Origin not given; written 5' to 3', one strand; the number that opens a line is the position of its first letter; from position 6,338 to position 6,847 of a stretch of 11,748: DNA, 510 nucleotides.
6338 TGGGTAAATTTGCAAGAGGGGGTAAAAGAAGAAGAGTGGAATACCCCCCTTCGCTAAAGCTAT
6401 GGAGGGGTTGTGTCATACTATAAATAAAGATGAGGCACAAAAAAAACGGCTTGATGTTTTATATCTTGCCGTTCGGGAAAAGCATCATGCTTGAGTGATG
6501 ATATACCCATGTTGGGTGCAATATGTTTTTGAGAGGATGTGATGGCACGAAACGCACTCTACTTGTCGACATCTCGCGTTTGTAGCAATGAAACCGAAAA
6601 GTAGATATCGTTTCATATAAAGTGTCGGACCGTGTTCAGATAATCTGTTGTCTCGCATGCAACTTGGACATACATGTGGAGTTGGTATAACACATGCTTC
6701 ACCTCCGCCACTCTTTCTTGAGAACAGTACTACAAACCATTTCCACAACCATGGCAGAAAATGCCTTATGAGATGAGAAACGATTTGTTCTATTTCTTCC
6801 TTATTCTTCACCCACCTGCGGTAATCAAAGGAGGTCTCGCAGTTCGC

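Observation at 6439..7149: Separately transcribed gene for a 195-aa protein with four CxxC motifs, carrying the clearest promoter, ribosome-binding site and terminator in the window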

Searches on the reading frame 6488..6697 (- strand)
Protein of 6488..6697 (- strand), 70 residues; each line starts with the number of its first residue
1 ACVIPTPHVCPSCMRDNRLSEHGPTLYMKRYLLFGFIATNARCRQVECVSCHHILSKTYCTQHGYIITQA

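Call 29: search_protein_families(library=pfam, proteins=[window:6488-6697:-], max_evalue=10)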
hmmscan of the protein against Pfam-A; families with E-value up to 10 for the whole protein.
seq(70 aa): 1 family
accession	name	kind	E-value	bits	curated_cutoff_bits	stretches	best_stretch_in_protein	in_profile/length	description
PF09526.16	DUF2387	-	0.31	11.5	25.9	1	44-54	29-39/72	Probable metal-binding protein (DUF2387)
